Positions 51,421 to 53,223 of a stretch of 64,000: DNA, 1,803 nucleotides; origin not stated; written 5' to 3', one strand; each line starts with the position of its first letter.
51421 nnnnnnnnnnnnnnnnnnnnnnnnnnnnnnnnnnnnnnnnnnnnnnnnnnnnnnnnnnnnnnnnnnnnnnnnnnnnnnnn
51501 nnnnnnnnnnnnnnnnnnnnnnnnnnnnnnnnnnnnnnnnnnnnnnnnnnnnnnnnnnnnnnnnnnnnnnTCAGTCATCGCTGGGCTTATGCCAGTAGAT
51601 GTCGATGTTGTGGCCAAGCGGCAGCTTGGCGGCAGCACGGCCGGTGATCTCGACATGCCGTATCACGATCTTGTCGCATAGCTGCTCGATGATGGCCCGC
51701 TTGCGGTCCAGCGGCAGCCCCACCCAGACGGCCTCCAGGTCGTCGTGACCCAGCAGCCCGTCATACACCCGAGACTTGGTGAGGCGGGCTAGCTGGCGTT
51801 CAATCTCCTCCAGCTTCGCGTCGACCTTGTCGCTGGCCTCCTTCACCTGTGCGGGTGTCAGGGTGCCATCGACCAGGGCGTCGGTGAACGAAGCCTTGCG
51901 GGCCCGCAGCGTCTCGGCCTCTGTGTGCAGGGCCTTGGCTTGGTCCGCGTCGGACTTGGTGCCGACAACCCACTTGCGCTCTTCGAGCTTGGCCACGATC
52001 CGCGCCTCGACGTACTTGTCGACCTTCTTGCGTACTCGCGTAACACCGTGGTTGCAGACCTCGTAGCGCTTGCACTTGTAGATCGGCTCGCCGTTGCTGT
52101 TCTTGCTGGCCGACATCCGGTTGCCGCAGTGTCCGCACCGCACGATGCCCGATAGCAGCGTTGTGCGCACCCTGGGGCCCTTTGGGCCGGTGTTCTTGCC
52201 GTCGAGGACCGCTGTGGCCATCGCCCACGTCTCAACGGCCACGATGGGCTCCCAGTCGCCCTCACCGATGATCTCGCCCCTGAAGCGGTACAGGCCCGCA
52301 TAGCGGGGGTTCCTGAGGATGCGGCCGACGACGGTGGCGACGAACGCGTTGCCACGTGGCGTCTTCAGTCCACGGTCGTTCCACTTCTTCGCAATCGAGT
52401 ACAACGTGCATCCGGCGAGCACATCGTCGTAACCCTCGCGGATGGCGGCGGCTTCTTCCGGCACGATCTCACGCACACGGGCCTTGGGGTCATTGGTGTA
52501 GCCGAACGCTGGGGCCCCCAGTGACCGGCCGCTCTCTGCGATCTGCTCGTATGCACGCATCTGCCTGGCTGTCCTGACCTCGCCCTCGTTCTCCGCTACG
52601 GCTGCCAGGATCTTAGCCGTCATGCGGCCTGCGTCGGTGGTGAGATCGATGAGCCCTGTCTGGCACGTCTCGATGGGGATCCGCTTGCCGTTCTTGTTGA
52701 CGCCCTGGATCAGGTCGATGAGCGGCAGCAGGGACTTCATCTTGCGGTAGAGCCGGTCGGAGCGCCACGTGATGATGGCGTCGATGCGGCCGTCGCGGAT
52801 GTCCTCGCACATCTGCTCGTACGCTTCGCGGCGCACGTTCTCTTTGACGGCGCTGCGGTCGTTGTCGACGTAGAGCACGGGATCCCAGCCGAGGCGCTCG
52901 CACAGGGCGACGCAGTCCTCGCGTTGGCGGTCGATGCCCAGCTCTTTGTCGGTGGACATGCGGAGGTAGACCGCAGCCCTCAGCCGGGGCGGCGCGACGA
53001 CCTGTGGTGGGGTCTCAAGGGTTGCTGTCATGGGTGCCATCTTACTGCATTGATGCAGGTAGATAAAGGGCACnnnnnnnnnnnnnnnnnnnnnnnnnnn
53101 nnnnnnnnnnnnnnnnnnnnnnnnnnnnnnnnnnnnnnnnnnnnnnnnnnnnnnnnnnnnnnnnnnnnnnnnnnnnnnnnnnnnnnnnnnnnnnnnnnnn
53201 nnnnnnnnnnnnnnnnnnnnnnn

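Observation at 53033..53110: Imperfect inverted repeat around a central TG at the integrase start: attP core or an int operator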

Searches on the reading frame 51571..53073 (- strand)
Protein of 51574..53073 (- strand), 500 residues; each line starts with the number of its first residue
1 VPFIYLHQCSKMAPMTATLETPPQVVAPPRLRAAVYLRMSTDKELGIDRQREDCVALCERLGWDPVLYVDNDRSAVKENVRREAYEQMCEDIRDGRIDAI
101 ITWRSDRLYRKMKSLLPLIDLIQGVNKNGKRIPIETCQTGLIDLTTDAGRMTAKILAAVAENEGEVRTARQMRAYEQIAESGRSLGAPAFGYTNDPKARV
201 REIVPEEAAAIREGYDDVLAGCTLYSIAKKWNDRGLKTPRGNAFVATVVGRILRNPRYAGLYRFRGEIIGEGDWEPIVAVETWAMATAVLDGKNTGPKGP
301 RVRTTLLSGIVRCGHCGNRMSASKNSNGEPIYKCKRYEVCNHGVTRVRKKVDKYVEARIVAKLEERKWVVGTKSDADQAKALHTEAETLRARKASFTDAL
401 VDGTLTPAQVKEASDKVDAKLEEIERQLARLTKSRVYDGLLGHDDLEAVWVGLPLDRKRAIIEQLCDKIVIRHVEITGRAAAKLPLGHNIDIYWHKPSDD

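Call 23: find_related_loci(query=window:51571-53031:-, collection=genome_contigs, flank=10000)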
Query window:51571-53031:- (486 aa) in genome_contigs; peptide patterns used: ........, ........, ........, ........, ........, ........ (x = any residue, [..] = any of these).
79 stretches matched a pattern, but none encodes a relative of the query by tblastn (E <= 1e-3).

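Call 27: search_dna_similar(query=window:51571-53031:-, collection=phages, mode=protein, max_rows=60, rows=spread)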
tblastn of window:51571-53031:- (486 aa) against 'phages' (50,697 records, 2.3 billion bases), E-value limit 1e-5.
Records with a match: 1317; places in all: 1364; records where one place covers at least 80% of the query: 394.
Best place of each record, by identity: >=99% 16; 80-90% 1; 60-80% 12; <60% 1288.
By first word of the organism name: Mycobacterium 476; Streptomyces 166; Streptococcus 158; Gordonia 85; Arthrobacter 72; Bacillus 59; Bacteriophage 58; Rhodococcus 50; Staphylococcus 31; Microbacterium 14; and 50 more.
By host as written in the record: Mycobacterium smegmatis mc2 155 335; - 102; Gordonia terrae 3612 73; Mycobacterium smegmatis mc#155 59; Arthrobacter globiformis B-2979 45; Rhodococcus erythropolis RIA 643 37; Mycobacterium smegmatis mc2155 33; Streptomyces griseus ATCC 10137 30; and 287 more.
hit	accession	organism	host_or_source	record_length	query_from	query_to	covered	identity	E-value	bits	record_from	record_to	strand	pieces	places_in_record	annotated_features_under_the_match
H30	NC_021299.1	Mycobacterium phage PegLeg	Mycobacterium smegmatis mc2 155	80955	1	486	100%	100.0%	0e+0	990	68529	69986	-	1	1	integrase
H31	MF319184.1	Mycobacterium phage GenevaB15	Mycobacterium smegmatis mc2 155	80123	1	486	100%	78.4%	0e+0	776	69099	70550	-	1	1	serine integrase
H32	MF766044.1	Streptomyces phage Amethyst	Streptomyces xanthochromogenes NRRL ...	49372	15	480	96%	31.8%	1e-52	197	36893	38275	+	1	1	serine integrase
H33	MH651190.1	Streptomyces phage Thestral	Streptomyces xanthochromogenes NRRL ...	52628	21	485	96%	31.0%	5e-51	192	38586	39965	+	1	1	55: serine integrase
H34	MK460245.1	Streptomyces phage BartholomewSD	Streptomyces platensis MJ1A1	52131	21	485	96%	30.8%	3e-50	190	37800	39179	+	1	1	56: serine integrase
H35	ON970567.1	Gordonia phage KappaFarmDelta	Gordonia rubripertincta NRRL B-16540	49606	16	483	96%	29.8%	4e-42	166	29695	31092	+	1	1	40: serine integrase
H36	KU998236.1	Gordonia phage Blueberry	Gordonia terrae 3612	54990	17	480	95%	29.7%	2e-40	161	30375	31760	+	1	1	37: serine integrase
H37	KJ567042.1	Mycobacterium phage OkiRoe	Mycobacterium smegmatis mc2 155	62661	17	479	95%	29.0%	9e-30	129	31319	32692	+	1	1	38: serine integrase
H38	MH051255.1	Mycobacterium phage Leston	Mycobacterium smegmatis mc2 155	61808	17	448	89%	29.2%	1e-29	129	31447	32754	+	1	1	38: serine integrase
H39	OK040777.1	Arthrobacter phage KeAlii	Arthrobacter globiformis NRRL B-2979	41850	18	457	91%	27.0%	7e-14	81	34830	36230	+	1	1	47: serine integrase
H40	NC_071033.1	Arthrobacter phage Crewmate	Arthrobacter globiformis B-2979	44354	9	386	78%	29.8%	2e-27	122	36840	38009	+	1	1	55: serine integrase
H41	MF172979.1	Erysipelothrix phage phi1605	Erysipelothrix rhusiopathiae ZJ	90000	1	457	94%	24.4%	1e-15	86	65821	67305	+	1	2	integrase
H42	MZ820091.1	Streptomyces phage South40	Streptomyces lividans JI 1326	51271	15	416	83%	26.8%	8e-11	71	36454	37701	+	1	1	50: serine integrase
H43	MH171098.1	Streptomyces phage Toma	Streptomyces toxytricini NRRL B-5426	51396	15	416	83%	26.3%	2e-12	76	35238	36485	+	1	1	50: serine integrase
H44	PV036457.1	phage IMGVR 15682261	human feces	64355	1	461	95%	22.8%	1e-9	67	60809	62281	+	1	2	hypothetical protein (x2)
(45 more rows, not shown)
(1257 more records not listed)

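Call 28: find_encoding_contigs(protein=window:51571-53031:-, flank=10000, max_places=10)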
Protein window:51571-53031:- (486 aa): no gene with exactly this product is on record in the collection.

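Call 52: find_encoding_contigs(protein=window:51571-53040:-, flank=10000, max_places=10)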
Protein window:51571-53040:- (489 aa): no gene with exactly this product is on record in the collection.

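Call 53: find_encoding_contigs(protein=window:51574-53073:-, flank=10000, max_places=10)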
Protein seq(500 aa) (500 aa): no gene with exactly this product is on record in the collection.

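Call 64: search_protein_families(library=pfam, proteins=[window:51571-53031:-], max_evalue=0.01)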
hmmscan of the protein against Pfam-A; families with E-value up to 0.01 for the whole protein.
window:51571-53031:- (486 aa): 3 families
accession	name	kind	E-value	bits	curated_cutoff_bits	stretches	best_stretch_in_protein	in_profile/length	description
PF00239.26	Resolvase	-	9.3e-25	87.9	23.3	1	19-169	1-144/145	Resolvase, N terminal domain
PF07508.19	Recombinase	-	1.5e-15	57.7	21.1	1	191-277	1-100/102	Recombinase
PF13408.12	Zn_ribbon_recom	-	2.3e-09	37.9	25.3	1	292-345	1-57/58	Recombinase zinc beta ribbon domain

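Call 88: find_related_loci(query=window:51571-53031:-, collection=viral_contigs, flank=10000)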
Query window:51571-53031:- (486 aa) in viral_contigs; peptide patterns used: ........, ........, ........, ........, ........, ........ (x = any residue, [..] = any of these).
11 stretches matched a pattern; 5 encode a relative of the query (tblastn E <= 1e-3); 5 distinct loci.
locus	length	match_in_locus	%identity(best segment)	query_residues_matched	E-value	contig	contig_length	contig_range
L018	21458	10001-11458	80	1-486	0e+0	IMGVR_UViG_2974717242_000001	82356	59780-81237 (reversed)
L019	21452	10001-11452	79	1-486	0e+0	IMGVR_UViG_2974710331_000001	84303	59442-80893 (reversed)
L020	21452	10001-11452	78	1-486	0e+0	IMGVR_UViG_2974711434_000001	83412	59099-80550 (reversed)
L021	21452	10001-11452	78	1-486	0e+0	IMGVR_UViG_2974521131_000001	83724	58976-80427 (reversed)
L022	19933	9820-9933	44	178-218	1e-3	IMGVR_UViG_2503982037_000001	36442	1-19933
